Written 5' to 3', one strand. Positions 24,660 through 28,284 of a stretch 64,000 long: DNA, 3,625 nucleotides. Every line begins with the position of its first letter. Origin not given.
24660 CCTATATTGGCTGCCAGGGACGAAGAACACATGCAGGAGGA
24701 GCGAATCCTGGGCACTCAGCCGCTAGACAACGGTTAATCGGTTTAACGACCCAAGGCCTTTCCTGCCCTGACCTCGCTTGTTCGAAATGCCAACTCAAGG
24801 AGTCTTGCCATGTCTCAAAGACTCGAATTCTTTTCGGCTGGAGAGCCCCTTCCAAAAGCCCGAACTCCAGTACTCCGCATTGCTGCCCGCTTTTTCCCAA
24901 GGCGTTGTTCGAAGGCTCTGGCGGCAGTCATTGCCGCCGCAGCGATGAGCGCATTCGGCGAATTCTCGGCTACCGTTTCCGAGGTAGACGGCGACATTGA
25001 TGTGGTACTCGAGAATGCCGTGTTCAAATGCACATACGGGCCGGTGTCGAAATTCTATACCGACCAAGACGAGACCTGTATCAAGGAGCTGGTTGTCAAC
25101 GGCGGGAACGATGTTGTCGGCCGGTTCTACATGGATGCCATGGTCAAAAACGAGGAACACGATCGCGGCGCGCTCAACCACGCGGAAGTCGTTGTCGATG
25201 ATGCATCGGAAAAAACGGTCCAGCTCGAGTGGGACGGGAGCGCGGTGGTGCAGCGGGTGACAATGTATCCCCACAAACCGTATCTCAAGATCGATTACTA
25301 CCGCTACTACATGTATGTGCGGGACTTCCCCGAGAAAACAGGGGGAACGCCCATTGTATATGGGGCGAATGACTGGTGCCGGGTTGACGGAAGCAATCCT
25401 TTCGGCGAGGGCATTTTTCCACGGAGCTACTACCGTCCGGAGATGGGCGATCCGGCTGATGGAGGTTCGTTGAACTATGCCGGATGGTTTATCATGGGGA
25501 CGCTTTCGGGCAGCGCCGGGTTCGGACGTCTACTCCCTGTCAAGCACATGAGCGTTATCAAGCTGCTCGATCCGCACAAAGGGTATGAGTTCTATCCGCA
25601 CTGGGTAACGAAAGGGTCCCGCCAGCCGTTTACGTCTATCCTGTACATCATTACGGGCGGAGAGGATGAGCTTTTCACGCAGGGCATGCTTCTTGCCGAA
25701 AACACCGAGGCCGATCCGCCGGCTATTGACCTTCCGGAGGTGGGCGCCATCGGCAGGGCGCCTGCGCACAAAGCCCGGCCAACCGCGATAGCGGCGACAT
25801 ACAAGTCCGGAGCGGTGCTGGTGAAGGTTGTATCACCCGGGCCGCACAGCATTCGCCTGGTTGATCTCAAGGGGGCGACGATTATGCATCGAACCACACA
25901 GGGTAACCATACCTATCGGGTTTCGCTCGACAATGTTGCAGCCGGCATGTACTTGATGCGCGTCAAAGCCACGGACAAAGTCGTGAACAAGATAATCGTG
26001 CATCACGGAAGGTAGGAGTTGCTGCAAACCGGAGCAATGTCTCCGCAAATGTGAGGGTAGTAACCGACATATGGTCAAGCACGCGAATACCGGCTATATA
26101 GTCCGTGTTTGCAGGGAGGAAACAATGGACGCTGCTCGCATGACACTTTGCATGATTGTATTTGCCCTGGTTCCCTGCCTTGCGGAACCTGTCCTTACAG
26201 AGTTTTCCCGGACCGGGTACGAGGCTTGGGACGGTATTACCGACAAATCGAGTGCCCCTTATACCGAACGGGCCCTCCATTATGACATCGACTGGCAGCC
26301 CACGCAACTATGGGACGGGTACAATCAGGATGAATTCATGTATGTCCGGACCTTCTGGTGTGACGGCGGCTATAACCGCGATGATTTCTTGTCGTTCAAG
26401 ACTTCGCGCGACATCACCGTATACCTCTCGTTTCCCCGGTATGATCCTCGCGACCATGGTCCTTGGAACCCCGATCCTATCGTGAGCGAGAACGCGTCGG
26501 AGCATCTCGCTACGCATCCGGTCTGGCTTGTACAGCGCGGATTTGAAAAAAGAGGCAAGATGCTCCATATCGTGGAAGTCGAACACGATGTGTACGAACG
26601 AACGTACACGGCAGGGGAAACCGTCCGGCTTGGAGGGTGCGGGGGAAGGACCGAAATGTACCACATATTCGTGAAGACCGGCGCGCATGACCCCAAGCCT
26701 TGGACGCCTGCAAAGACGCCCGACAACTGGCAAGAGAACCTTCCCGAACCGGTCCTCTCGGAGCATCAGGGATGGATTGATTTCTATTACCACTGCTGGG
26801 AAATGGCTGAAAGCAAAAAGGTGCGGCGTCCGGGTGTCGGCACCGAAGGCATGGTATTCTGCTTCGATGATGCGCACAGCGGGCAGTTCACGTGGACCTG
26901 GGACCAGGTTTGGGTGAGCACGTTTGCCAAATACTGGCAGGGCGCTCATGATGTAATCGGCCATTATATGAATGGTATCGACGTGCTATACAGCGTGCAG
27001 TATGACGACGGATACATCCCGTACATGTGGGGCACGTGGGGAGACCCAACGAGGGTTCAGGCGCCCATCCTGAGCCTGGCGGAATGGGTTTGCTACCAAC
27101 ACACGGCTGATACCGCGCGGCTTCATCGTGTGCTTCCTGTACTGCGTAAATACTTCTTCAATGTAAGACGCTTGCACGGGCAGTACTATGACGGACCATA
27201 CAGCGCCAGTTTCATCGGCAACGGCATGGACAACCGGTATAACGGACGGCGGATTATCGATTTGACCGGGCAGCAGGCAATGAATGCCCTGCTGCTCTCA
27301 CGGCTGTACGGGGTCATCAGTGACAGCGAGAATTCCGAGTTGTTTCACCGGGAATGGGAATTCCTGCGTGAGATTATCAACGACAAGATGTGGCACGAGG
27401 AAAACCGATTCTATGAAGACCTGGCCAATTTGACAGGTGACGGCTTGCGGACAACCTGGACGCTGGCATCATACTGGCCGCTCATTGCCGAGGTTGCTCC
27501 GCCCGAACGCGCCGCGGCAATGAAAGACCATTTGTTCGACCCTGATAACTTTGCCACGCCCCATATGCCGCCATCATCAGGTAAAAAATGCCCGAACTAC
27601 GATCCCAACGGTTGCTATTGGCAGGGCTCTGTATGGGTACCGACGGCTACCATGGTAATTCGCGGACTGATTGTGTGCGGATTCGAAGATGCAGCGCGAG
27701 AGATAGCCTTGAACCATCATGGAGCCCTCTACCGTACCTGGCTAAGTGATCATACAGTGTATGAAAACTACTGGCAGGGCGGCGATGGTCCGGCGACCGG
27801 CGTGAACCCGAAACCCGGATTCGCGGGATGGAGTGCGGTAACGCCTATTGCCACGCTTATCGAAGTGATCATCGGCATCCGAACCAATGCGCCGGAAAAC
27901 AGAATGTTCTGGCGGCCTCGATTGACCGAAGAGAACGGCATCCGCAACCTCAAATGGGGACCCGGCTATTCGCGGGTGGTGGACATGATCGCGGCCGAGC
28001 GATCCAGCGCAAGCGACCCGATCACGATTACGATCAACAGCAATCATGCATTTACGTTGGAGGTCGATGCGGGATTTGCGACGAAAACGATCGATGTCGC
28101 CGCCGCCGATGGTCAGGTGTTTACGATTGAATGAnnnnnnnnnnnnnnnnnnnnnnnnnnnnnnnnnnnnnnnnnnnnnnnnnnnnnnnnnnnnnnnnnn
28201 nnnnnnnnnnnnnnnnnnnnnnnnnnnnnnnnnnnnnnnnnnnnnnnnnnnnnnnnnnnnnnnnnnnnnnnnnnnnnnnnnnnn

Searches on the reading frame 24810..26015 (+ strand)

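Call 18: search_protein_families(library=pfam, proteins=[window:24810-26015:+], max_evalue=0.01)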
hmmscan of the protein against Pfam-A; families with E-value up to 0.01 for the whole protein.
window:24810-26015:+ (401 aa): 1 family
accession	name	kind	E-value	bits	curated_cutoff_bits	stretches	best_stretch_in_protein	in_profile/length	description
PF18962.6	Por_Secre_tail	-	1.3e-05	25.8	27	1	347-397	23-75/75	Secretion system C-terminal sorting domain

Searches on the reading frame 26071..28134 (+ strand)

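Call 18: search_protein_families(library=pfam, proteins=[window:26071-28134:+], max_evalue=0.01)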
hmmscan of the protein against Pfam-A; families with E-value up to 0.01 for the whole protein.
window:26071-28134:+ (687 aa): 3 families
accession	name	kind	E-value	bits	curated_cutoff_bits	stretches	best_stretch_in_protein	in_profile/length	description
PF22422.2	MGH1-like_GH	-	5.9e-24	85.7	27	1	301-546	26-321/356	Mannosylglycerate hydrolase MGH1-like glycoside hydrolase domain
PF01204.24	Trehalase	-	6.4e-13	48.8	21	1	404-587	315-499/512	Trehalase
PF03200.22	Glyco_hydro_63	-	0.00084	18.7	22.4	0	486-591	371-486/492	Glycosyl hydrolase family 63 C-terminal domain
